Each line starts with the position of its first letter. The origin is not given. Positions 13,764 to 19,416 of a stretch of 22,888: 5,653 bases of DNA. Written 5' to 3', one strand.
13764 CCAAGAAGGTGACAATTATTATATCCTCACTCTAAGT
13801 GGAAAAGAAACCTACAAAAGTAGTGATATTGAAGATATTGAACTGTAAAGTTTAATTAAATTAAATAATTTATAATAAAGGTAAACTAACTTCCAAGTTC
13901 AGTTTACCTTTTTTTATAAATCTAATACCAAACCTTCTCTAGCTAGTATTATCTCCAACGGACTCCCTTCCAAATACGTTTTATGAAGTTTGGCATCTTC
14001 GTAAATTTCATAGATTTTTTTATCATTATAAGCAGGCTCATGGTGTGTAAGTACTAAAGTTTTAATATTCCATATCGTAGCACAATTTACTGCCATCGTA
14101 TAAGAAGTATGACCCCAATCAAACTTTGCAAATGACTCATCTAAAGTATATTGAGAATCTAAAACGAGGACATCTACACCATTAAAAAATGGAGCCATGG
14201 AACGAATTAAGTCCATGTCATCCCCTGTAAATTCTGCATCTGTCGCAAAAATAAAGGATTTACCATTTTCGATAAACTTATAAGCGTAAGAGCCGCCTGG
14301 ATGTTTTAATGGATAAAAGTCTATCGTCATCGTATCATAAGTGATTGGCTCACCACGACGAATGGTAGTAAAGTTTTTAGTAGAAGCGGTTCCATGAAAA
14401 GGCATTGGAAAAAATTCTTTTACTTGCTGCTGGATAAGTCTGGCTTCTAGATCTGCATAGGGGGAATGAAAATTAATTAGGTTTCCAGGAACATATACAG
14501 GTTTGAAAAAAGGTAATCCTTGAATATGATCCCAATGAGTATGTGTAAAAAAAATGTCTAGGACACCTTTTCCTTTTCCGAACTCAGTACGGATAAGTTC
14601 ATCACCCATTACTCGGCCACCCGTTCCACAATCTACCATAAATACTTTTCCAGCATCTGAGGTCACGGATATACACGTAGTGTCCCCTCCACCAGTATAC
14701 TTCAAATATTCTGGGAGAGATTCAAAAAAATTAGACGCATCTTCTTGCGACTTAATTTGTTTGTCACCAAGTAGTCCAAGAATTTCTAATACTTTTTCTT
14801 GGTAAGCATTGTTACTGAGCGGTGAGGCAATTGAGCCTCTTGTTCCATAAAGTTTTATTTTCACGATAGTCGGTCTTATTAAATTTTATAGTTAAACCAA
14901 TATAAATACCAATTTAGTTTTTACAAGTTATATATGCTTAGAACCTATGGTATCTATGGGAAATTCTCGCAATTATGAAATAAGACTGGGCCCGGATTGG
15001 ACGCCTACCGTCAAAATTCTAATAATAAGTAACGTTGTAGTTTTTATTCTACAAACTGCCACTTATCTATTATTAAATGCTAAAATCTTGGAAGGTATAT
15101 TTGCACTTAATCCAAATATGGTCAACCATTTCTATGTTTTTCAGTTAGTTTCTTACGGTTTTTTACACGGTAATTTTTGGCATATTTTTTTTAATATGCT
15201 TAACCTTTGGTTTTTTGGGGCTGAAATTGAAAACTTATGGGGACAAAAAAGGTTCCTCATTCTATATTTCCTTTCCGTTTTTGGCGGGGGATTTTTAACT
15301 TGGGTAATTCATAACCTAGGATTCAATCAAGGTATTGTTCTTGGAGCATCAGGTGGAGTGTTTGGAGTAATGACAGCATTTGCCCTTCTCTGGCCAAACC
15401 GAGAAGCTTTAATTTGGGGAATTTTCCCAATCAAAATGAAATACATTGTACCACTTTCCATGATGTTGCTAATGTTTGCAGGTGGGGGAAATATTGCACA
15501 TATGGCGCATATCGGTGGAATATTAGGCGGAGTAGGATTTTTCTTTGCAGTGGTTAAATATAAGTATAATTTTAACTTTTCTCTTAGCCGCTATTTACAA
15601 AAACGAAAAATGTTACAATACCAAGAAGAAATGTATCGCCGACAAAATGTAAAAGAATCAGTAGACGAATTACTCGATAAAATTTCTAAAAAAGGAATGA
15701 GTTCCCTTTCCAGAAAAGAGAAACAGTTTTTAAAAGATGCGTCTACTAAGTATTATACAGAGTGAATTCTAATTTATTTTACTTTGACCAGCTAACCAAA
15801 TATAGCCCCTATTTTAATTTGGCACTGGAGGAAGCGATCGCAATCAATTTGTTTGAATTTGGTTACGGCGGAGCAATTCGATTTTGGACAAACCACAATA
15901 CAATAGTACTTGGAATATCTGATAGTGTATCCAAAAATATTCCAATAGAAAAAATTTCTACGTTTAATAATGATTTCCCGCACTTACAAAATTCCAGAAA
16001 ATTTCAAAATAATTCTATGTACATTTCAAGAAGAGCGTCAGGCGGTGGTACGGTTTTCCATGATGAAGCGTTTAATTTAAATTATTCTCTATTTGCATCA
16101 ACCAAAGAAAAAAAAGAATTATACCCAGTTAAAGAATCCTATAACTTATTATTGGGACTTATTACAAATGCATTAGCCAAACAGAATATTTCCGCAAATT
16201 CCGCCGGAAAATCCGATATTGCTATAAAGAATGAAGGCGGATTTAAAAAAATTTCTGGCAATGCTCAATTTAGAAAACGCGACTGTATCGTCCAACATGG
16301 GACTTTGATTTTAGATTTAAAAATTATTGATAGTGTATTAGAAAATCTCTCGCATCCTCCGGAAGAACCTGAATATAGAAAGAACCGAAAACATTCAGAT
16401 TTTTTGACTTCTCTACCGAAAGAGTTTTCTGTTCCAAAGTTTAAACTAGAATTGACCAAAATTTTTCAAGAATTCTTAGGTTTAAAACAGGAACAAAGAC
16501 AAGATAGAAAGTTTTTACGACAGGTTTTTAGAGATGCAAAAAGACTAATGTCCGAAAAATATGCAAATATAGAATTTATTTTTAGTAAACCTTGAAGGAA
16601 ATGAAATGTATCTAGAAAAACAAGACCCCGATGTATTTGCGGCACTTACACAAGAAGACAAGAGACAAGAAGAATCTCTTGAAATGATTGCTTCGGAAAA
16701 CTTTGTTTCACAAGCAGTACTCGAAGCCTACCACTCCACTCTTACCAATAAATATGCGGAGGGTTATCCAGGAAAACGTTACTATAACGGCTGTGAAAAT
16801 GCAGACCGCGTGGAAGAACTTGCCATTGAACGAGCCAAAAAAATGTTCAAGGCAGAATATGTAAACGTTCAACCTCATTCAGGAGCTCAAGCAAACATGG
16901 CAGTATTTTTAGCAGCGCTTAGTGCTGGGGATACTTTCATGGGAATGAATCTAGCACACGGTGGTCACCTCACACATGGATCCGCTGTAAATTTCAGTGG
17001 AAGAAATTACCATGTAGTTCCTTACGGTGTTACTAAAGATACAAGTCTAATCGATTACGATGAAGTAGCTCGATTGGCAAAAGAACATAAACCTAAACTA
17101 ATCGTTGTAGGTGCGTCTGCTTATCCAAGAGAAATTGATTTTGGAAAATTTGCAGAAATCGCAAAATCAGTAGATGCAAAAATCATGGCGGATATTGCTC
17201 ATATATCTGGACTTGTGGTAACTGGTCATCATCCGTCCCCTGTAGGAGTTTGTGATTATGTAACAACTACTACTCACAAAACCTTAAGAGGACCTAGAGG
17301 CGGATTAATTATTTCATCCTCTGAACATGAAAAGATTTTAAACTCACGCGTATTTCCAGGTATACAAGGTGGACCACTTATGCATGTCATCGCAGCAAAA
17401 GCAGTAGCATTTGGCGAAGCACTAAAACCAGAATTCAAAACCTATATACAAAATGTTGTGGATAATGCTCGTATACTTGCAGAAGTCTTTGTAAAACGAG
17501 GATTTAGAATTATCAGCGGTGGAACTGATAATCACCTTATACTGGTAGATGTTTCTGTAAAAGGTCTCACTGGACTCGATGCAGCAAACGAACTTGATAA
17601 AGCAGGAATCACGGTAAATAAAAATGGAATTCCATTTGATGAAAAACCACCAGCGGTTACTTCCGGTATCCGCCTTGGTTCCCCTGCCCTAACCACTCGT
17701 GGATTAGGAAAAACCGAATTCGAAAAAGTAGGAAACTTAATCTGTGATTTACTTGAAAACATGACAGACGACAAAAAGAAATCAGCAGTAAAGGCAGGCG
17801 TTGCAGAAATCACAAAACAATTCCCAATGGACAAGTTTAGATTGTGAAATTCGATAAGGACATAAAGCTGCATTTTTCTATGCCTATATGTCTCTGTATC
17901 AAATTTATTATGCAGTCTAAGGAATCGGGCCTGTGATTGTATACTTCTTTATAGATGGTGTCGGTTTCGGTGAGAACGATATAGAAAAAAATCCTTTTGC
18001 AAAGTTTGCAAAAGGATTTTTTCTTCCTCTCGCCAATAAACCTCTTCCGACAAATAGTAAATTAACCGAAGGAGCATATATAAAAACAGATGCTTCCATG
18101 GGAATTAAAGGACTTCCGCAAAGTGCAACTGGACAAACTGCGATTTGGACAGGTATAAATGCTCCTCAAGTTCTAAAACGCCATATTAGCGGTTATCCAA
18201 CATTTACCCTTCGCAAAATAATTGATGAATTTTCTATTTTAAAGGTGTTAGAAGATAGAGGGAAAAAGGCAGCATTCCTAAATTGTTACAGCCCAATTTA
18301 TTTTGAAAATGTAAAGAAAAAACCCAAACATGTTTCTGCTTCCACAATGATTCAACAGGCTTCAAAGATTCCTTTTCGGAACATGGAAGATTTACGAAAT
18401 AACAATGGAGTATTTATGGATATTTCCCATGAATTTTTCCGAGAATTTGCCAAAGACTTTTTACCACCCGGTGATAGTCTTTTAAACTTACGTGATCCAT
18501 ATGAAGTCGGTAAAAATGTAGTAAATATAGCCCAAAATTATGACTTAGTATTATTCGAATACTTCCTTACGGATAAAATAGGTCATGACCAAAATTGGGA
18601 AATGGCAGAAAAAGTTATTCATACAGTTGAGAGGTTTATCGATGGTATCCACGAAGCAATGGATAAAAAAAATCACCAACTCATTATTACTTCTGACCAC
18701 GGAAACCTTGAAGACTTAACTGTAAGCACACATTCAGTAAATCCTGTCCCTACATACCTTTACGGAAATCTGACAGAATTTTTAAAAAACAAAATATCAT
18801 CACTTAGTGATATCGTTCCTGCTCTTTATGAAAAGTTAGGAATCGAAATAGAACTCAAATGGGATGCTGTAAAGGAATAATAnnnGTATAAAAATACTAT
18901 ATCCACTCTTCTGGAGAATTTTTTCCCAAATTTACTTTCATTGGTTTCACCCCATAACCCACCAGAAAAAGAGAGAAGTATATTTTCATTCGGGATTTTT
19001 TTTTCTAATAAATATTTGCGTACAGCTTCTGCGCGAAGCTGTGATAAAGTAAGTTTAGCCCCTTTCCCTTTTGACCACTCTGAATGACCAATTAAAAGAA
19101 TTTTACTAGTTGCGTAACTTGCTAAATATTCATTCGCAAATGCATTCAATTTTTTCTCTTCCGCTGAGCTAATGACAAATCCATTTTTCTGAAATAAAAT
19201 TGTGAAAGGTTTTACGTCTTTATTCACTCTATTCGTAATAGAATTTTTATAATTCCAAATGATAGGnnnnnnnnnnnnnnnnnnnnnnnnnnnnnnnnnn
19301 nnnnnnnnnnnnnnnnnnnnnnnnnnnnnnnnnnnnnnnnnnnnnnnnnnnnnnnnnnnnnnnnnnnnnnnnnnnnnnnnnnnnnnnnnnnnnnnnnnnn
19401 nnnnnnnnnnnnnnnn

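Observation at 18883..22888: Giant Calx-beta repeat protein with a C-terminal cysteine-pair repeat module, co-oriented 13 nt upstream of an OmpA-family gene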

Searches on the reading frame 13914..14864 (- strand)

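Call 15: search_protein_families(library=pfam, proteins=[window:13914-14864:-], max_evalue=0.001)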
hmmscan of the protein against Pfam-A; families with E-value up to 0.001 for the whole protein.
window:13914-14864:- (316 aa): 2 families
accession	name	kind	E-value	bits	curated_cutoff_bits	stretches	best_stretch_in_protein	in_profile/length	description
PF12706.13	Lactamase_B_2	-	4.4e-14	53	27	1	77-275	5-200/200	Beta-lactamase superfamily domain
PF00753.33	Lactamase_B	-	1.9e-10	41.4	22.7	1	58-273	2-195/196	Metallo-beta-lactamase superfamily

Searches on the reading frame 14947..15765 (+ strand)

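Call 15: search_protein_families(library=pfam, proteins=[window:14947-15765:+], max_evalue=0.001)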
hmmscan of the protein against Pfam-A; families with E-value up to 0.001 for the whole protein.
window:14947-15765:+ (272 aa): 3 families
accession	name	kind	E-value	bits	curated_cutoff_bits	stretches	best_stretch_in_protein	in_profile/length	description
PF01694.28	Rhomboid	-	1.1e-27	97.5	22.6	1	64-203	4-141/143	Rhomboid domain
PF20216.3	DUF6576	-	1e-10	42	27.3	1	231-267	10-46/47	Family of unknown function (DUF6576)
PF08551.15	DUF1751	-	3.7e-06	27.9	22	1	62-122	6-66/99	Eukaryotic integral membrane protein (DUF1751)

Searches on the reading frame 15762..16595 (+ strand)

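Call 15: search_protein_families(library=pfam, proteins=[window:15762-16595:+], max_evalue=0.001)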
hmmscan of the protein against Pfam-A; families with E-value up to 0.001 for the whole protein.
window:15762-16595:+ (277 aa): 2 families
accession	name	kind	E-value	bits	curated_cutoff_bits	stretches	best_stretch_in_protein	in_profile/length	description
PF21948.1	LplA-B_cat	-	8.7e-29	101.3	27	1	16-233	2-197/200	Lipoyl protein ligase A/B catalytic domain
PF03099.24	BPL_LplA_LipB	-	7.4e-07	29.6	21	1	77-185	17-131/133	Biotin/lipoate A/B protein ligase family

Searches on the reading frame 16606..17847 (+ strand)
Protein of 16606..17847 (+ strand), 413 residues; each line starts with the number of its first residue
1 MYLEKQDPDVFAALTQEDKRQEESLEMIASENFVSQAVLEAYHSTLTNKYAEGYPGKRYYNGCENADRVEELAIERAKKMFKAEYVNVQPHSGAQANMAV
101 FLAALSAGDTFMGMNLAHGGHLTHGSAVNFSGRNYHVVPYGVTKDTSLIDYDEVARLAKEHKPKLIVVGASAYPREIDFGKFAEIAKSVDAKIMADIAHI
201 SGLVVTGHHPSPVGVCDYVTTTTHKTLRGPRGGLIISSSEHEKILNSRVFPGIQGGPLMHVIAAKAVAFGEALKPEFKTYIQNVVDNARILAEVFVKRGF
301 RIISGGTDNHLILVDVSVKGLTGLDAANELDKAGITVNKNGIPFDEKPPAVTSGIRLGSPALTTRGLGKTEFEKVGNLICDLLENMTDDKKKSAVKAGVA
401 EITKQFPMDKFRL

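Call 15: search_protein_families(library=pfam, proteins=[window:16606-17847:+], max_evalue=0.001)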
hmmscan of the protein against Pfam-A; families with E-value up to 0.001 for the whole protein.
window:16606-17847:+ (413 aa): 1 family
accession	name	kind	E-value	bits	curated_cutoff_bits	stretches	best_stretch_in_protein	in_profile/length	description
PF00464.25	SHMT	-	3.2e-159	530.3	27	1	3-379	1-399/399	Serine hydroxymethyltransferase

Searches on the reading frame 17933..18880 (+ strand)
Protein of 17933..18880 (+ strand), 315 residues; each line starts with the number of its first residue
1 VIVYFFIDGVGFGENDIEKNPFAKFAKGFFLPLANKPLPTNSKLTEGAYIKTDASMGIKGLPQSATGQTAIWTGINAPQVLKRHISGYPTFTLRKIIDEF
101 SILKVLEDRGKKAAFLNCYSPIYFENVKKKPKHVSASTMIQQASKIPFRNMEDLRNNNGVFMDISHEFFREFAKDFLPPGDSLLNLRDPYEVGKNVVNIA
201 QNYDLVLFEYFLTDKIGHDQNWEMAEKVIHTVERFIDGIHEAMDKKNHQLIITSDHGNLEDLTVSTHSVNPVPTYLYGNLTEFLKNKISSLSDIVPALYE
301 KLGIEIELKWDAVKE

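Call 15: search_protein_families(library=pfam, proteins=[window:17933-18880:+], max_evalue=0.001)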
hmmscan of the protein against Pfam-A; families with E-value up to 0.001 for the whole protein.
window:17933-18880:+ (315 aa): 2 families
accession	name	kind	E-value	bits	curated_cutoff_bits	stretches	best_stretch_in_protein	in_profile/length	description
PF01676.23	Metalloenzyme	-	1.3e-19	71.1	24.3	1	190-305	132-251/252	Metalloenzyme superfamily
PF01663.27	Phosphodiest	-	6.8e-07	29.6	23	1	66-257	53-220/342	Type I phosphodiesterase / nucleotide pyrophosphatase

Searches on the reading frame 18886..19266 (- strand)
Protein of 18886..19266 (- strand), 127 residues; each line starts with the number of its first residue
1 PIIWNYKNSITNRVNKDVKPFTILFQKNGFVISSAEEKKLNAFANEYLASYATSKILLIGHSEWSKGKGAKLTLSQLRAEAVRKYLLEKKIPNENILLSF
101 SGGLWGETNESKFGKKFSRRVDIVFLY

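Call 83: search_solved_structures(query=window:18886-19266:-, max_evalue=0.001, show_alignments=2)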
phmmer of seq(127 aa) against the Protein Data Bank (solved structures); distinct sequences matched with E-value up to 0.001: 5.
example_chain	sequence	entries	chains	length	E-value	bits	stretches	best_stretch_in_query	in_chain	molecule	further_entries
5wtp_A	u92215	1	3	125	4e-06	30.4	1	21-124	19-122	OmpA family protein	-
3oon_A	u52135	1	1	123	5.4e-06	30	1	15-125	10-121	Outer membrane protein (Tpn50)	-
2zf8_A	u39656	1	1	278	3.4e-05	27.4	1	20-123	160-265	Component of sodium-driven polar flagellar motor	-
5wtl_A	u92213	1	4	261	3.6e-05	27.4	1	21-124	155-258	OmpA family protein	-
8z5n_A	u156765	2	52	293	3.7e-05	27.3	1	20-123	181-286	Component of sodium-driven polar flagellar motor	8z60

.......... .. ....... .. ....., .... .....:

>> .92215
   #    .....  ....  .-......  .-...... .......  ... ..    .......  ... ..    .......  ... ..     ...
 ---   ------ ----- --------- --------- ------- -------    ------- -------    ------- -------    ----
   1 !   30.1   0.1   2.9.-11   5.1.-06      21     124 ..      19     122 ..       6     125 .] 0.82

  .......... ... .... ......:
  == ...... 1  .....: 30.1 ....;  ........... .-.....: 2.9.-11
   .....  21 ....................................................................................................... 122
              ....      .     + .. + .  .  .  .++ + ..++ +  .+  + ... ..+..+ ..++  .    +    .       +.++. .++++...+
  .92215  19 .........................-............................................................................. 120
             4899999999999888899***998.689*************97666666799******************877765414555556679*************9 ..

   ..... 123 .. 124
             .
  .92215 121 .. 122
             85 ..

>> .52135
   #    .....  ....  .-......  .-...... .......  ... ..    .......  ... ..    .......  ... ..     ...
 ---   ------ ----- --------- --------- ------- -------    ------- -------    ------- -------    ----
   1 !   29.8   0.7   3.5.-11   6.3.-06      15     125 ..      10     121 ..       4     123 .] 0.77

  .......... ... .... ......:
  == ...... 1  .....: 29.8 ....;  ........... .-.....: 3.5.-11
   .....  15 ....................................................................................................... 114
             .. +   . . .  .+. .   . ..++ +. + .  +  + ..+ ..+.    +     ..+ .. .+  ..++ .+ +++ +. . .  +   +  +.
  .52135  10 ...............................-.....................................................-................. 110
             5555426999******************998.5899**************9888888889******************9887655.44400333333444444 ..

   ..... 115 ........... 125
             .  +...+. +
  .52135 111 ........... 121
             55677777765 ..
